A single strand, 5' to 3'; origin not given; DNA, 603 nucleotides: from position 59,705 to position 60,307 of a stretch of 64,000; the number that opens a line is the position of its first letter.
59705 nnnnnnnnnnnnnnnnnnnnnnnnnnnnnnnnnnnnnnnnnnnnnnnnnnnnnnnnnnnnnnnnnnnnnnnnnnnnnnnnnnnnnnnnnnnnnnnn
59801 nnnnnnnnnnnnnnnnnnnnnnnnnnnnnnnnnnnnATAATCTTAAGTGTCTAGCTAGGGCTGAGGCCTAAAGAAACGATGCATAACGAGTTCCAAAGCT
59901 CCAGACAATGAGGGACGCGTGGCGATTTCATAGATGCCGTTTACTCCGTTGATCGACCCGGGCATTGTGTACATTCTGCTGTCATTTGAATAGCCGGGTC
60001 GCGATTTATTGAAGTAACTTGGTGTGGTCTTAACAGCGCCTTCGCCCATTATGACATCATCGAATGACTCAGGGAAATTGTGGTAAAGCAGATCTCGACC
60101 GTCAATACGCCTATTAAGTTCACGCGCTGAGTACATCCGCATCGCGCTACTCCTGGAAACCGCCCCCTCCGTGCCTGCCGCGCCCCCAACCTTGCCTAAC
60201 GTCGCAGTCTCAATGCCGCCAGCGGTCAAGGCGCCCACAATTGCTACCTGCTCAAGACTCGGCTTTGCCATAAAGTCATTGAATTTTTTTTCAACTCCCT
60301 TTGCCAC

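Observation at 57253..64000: Rhs polymorphic-toxin locus with orphan C-terminal cassette and paired immunity genes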

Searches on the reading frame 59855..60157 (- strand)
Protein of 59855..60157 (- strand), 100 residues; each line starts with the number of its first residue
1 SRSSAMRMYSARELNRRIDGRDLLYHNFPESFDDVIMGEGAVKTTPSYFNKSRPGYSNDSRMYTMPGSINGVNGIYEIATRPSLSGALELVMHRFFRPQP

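Call 19: search_protein_families(library=pfam, alignment_id=A1, max_evalue=1)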
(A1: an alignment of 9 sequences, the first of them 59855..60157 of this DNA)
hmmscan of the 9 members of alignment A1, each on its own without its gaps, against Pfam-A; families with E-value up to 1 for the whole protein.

A. member 1, window:59855-60157:- (100 aa): 0 families

B. families by the number of members that match (of 9 scanned): 3 families
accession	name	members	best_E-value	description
PF04964.19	Flp_Fap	1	0.0029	Flp/Fap pilin component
PF07811.17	TadE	1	0.0087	TadE-like protein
PF07591.16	PT-HINT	1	0.033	Pretoxin HINT domain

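Call 20: search_solved_structures(query=A1, max_evalue=10, show_alignments=2)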
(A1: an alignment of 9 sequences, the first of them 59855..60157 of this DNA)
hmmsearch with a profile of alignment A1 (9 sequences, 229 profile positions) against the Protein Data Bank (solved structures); distinct sequences matched with E-value up to 10: 1.
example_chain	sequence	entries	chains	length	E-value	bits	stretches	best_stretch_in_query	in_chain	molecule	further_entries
8ro0_PX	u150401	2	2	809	0.23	14.8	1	84-150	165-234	GCF C-terminal domain-containing protein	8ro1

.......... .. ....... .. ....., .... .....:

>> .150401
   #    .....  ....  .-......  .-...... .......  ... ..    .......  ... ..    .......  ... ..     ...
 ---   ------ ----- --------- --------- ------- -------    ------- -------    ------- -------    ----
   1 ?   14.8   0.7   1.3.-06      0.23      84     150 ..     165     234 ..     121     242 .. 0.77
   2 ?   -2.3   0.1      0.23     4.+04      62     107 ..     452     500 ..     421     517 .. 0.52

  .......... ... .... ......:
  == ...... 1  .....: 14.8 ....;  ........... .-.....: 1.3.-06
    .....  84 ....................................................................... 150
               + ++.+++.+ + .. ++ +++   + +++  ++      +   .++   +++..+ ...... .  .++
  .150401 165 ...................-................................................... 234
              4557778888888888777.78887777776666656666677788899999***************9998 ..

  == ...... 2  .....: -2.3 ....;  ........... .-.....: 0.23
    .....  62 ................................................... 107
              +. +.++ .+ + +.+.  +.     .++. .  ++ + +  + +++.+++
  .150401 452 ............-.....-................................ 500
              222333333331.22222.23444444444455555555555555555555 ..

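Call 28: predict_structure(alignment_id=A1)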
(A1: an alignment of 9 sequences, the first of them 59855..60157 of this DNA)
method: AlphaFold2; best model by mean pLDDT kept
length: 100 residues; sequences in the alignment: 9
mean_pLDDT: 81.8   pTM: 0.72
mean pLDDT of the five models: 81.8, 73.4, 71.8, 71.0, 68.6
residues with pLDDT >= 90: 31; 70-90: 52; 50-70: 13; < 50: 4
segments of 3 or more residues with pLDDT < 50: 1-3
pLDDT, mean of each block of 10 residues (from residue 1): 62 72 66 89 94 88 91 90 87 79
secondary structure, 60 per line:
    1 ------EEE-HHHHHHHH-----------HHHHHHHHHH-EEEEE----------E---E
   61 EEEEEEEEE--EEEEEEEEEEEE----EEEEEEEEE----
elements in order: E7-9 H11-18 H30-39 E41-45 E60-69 E72-83 E88-96

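Call 33: fold_search(model_id=the predicted structure, library=pdb)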
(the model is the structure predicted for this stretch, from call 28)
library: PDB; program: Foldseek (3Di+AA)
matches with E <= 10: 594; with E <= 0.001: 0
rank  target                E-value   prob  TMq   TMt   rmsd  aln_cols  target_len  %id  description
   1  5xbp_C                3.8e-01  0.12  0.25  0.16   9.4        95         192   14  Oxygenase component of 3-nitrotoluene dioxygenase from Diaphorobacter sp. strain DS2 (released 2017-04-19)
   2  4ec6_A                4.5e-01  0.30  0.32  0.30   4.4        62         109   13  Ntf2-like, potential transfer protein TraM from Gram-positive conjugative plasmid pIP501 (released 2012-12-05)
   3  6q0v_C                6.4e-01  0.38  0.39  0.23   6.8        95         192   10  Structure of DDB1-DDA1-DCAF15 complex bound to tasisulam and RBM39 (released 2019-11-13)
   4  2bmo_B                6.4e-01  0.11  0.28  0.17   9.2        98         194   12  The Crystal Structure of Nitrobenzene Dioxygenase (released 2005-05-04)
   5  8qx7_B                8.0e-01  0.21  0.32  0.27   6.7        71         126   10  Apo-C-Terminal Domain Homolog of the Orange Carotenoid Protein from Anabaena at a resolution of 1.95 Angstroms (released 2024-04-03)
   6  9r84_A                8.5e-01  0.20  0.30  0.26   7.3        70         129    8  The C103F Mutant of Apo-C-Terminal Domain Homolog of the Orange Carotenoid Protein (CTDH) from Anabaena (released 2025-08-06)
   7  7zsg                  9.0e-01  0.44  0.36  0.14   3.4        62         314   11  Structure of Orange Carotenoid Protein with canthaxanthin bound after 1 minute of illumination (released 2022-11-09)
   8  9r2r_A                9.0e-01  0.07  0.16  0.13  11.2        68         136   15  De novo designed M7 protein fold (released 2025-05-14)
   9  6w3g_A                9.5e-01  0.16  0.25  0.23   6.4        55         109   14  Rd1NTF2_04 with long sheet (released 2020-04-15)
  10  7rxk_B                9.5e-01  0.13  0.28  0.24   6.6        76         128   12  Multi-conformer model of Apo Ketosteroid Isomerase Y32F/Y57F mutant from Pseudomonas Putida (pKSI) at 250 K (released 2022-11-09)
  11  6w3g_B                1.0e+00  0.16  0.27  0.26   6.6        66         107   11  Rd1NTF2_04 with long sheet (released 2020-04-15)
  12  8j1c_B                1.0e+00  0.11  0.30  0.13  16.0       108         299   13  Structure of amino acid dehydrogenase in complex with NADP (released 2023-08-16)
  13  8sj5_A                1.1e+00  0.41  0.34  0.40   3.7        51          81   14  Walnut Tree Phytocystatin (released 2023-12-20)
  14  5kp1_A                1.3e+00  0.11  0.28  0.24   6.4        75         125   12  Crystal Structure of Ketosteroid Isomerase from Pseudomonas putida (pKSI) bound to Equilenin; D40N, Y16(Cl-Y) (released 2016-09-07)
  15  6s5l_A                1.3e+00  0.16  0.33  0.28   7.2        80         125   10  Anabaena Apo-C-Terminal Domain Homolog Of The Orange Carotenoid Protein In Native Conditions (released 2020-05-13)
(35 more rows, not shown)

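Call 38: find_related_loci(query=A3, collection=genome_contigs, flank=10000)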
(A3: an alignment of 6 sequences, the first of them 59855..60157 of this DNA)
Query A3 (100 aa) in genome_contigs; peptide patterns used: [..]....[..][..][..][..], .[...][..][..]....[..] (x = any residue, [..] = any of these).
64 stretches matched a pattern; 39 encode a relative of the query (tblastn E <= 1e-3); 38 distinct loci.
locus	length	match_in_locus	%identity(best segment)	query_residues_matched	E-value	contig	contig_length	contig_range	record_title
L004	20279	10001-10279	54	7-100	1e-31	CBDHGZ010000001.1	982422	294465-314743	MAG: Lacipirellulaceae bacterium isolate 1f9809e0-dcd1-4150-8bd3-4410f639a638 genome assembly, contig: contig_1, whole g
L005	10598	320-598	54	7-100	8e-31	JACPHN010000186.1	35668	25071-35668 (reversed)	MAG: Candidatus Schekmanbacteria bacterium isolate NC_groundwater_415_Ag_B-0.1um_66_15 GD18-4_B1_scaffold_1193819, whole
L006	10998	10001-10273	57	7-98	2e-30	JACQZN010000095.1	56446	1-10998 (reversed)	MAG: Candidatus Wallbacteria bacterium isolate NC_groundwater_1568_Pr4_S-0.65um_68_21 SR1-18-Sp65_coassembly_scaffold_39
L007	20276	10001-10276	56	7-99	5e-30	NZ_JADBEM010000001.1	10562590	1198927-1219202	Actinopolymorpha pittospori strain DSM 45354 Ga0310431_01, whole genome shotgun sequence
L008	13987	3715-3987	52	7-98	6e-30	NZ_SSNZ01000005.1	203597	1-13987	Flavobacterium supellecticarium strain CC-CTC003 contig05, whole genome shotgun sequence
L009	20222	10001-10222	62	25-98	3e-29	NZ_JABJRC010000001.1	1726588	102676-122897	Kribbella sandramycini strain ATCC 39419 NODE_1_length_1726588_cov_118.641761, whole genome shotgun sequence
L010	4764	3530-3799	60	7-98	3e-29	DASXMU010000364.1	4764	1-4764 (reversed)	MAG TPA_asm: Streptosporangiaceae bacterium isolate SMAG_U5336 k141_448972, whole genome shotgun sequence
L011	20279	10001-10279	52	7-100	5e-29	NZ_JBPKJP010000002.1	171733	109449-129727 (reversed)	Lysobacter sp. 1R34A ctg00002, whole genome shotgun sequence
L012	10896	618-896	53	7-100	6e-29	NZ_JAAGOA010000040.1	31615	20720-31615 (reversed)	Phytoactinopolyspora halotolerans strain CCTCC AB 2017055 Scaffold40, whole genome shotgun sequence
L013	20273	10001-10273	51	7-98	5e-28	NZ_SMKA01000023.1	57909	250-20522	Kribbella albertanoniae strain JCM 30547 NODE_23_length_57909_cov_27.7913, whole genome shotgun sequence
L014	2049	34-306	54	7-98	8e-28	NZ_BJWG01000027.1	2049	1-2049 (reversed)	Cellulomonas composti strain NBRC 100758 sequence27, whole genome shotgun sequence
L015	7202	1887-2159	51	7-98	7e-27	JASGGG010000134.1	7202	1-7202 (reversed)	MAG: Nocardioidaceae bacterium isolate 5H220 JMF-2111-06-0005.hyb.bin.220_133, whole genome shotgun sequence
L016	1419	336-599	53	8-96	5e-27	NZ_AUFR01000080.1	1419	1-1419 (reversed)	Propionibacterium acidifaciens DSM 21887 K336DRAFT_scaffold00078.78_C, whole genome shotgun sequence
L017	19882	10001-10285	49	3-98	8e-27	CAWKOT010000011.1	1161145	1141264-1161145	MAG: Pirellulaceae bacterium isolate MFD03804.bin.1.100 genome assembly, contig: contig_9414, whole genome shotgun seque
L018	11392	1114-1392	51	7-100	3e-26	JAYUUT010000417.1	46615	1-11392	MAG: Myxococcales bacterium isolate GL124_DN_concoct_140 GL124_DN_concoct_140_416, whole genome shotgun sequence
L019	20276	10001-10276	51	7-99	4e-26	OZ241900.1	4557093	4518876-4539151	MAG: Candidatus Azotimanducaceae bacterium isolate 6709ce91-7ab9-400f-b60a-8ddaec63a3c8 genome assembly, chromosome: 1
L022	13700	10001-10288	48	2-98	7e-24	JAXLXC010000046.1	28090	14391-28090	MAG: Chloroflexota bacterium isolate STL-CHL39 C3.138.fa-46, whole genome shotgun sequence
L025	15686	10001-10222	50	25-98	2e-22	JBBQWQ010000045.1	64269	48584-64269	MAG: Polyangiales bacterium isolate Co_metawrap_2065 Cmw_2065_k141_23507306_length_64269_cov_18.9989, whole genome shotg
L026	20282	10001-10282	47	4-98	5e-22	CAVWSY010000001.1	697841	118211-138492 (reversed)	MAG: uncultured Actinomycetota bacterium isolate MFD05442.bin.1.76 genome assembly, contig: contig_10167, whole genome s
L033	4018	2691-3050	34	3-99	4e-14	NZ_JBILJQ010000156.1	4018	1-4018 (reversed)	MAG: Aquimonas sp. isolate ME2017-06-17_3300042311_group7_bin143 Rohwer_bin2496_scaffold_22901_c1, whole genome shotgun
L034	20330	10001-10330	37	7-99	4e-12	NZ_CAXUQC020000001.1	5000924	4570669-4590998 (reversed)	Rhizobacter sp. LjRoot28 LJR028c1, whole genome shotgun sequence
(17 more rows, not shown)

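Call 46: search_protein_families(library=pfam, proteins=[L007:3263-10282:+, L011:5258-10291:+, L019:6980-10279:+, L034:8066-10339:+, L022:8069-10294:+, L025:8360-10231:+, L033:1374-3053:+, L026:5531-10291:+], max_evalue=0.00001)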
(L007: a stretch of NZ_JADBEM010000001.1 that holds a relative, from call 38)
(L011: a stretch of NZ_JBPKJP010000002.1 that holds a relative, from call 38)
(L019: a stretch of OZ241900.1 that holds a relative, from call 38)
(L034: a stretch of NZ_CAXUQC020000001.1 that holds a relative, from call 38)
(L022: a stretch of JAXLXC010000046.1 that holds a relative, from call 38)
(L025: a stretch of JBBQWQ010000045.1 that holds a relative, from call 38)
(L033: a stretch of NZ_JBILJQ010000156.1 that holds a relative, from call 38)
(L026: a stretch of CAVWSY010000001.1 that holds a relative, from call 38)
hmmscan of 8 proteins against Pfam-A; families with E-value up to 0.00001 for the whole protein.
L007:3263-10282:+ (2340 aa): 2 families
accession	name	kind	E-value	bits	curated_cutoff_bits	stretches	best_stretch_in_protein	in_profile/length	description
PF05593.20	RHS_repeat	-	6.8e-08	33.2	22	0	1466-1493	9-36/38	RHS Repeat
PF03534.18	SpvB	-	2.1e-06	27.6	22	0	453-692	4-219/287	Salmonella virulence plasmid 65kDa B protein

L011:5258-10291:+ (1678 aa): 2 families
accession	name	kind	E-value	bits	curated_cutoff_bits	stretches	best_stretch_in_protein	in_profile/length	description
PF05593.20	RHS_repeat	-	4e-42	142.3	22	4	784-816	1-34/38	RHS Repeat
PF20148.4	DUF6531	-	6.1e-16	59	24.1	1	312-382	1-74/74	Domain of unknown function (DUF6531)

L019:6980-10279:+ (1100 aa): 1 family
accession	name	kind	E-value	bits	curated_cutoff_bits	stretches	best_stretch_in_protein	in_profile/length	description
PF05593.20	RHS_repeat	-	1.2e-15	57.9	22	0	214-247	1-35/38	RHS Repeat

L034:8066-10339:+ (758 aa): 0 families

L022:8069-10294:+ (742 aa): 0 families

L025:8360-10231:+ (624 aa): 2 families
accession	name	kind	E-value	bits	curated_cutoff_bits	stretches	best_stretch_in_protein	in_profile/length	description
PF07591.16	PT-HINT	-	2.9e-09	37.7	27.7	0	426-514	43-136/137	Pretoxin HINT domain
PF13403.11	Hint_2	-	1.6e-06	29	28.4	1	301-340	1-40/147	Hint domain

L033:1374-3053:+ (560 aa): 0 families

L026:5531-10291:+ (1587 aa): 2 families
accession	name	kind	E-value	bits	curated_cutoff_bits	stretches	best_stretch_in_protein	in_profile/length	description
PF05593.20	RHS_repeat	-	3.1e-44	149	22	4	868-905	1-38/38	RHS Repeat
PF01833.30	TIG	-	1.6e-08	34.9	20.9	1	197-267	1-72/84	IPT/TIG domain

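Call 59: search_solved_structures(query=A5, max_evalue=10, show_alignments=2)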
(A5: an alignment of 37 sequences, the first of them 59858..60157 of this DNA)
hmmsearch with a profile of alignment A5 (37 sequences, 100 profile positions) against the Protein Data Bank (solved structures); distinct sequences matched with E-value up to 10: 0.

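Call 60: search_protein_families(library=pfam, alignment_id=A5, max_evalue=1)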
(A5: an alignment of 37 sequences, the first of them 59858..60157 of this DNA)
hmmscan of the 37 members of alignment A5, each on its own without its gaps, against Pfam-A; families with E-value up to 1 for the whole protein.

A. member 1, window:59858-60157:- (100 aa): 0 families

B. families by the number of members that match (of 37 scanned): 2 families
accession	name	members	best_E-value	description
PF10614.14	CsgF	1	0.038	Type VIII secretion system (T8SS), CsgF protein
PF21294.4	Polysacc_lyase_14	1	0.042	Polysaccharide lyase 14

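Call 65: fold_search(model_id=the predicted structure, library=viral)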
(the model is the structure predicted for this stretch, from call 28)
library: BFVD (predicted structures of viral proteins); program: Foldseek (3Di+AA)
matches with E <= 10: 723; with E <= 0.001: 0
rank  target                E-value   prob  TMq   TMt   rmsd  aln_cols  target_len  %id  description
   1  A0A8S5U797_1          8.5e-02  0.98  0.52  0.06   5.5        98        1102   16  Large polyvalent protein-associated domain 3 (Fragment) [Podoviridae sp. ctngc57]
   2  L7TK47                1.1e-01  0.97  0.49  0.36   5.3        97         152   12  Uncharacterized protein [Halorubrum sodomense tailed virus 2]
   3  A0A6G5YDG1            1.9e-01  0.14  0.22  0.21  12.4       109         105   15  (no name in the UniProt tables at hand)
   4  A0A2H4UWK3            2.5e-01  0.89  0.56  0.39   4.3       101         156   17  Ankyrin repeat domain-containing protein [Bodo saltans virus]
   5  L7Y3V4                2.5e-01  0.82  0.46  0.13   3.8        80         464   24  Putative ankyrin repeat protein [Megavirus lba]
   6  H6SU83                2.8e-01  0.84  0.37  0.55   6.4        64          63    8  Uncharacterized protein [Campylobacter virus IBB35]
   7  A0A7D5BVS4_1          3.0e-01  0.94  0.58  0.08   4.3       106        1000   11  (no name in the UniProt tables at hand)
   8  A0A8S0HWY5            3.0e-01  0.41  0.29  0.31   7.5        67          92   13  (no name in the UniProt tables at hand)
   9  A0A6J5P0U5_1          3.0e-01  0.38  0.35  0.05  10.5        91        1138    9  Uncharacterized protein [uncultured Caudovirales phage]
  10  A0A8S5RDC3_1          3.3e-01  0.87  0.46  0.04   3.5        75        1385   11  Crystallin beta/gamma motif-containing protein [virus sp. ctd0M1]
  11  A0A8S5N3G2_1          3.5e-01  0.93  0.45  0.06   2.7        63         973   11  Large polyvalent protein-associated domain 3 [Podoviridae sp. ctzMH52]
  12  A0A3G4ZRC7            3.5e-01  0.10  0.22  0.17  12.6       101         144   10  Uncharacterized protein [Dasosvirus sp.]
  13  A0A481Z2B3            3.8e-01  0.23  0.28  0.12  11.6        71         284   14  Proliferating cell nuclear antigen [Pithovirus LCPAC001]
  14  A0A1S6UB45            4.0e-01  0.23  0.29  0.24   9.8        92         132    6  Uncharacterized protein [Serratia phage BF]
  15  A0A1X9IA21            4.2e-01  0.87  0.41  0.33   5.5        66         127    9  Uncharacterized protein [Staphylococcus phage vB_SscM-1]
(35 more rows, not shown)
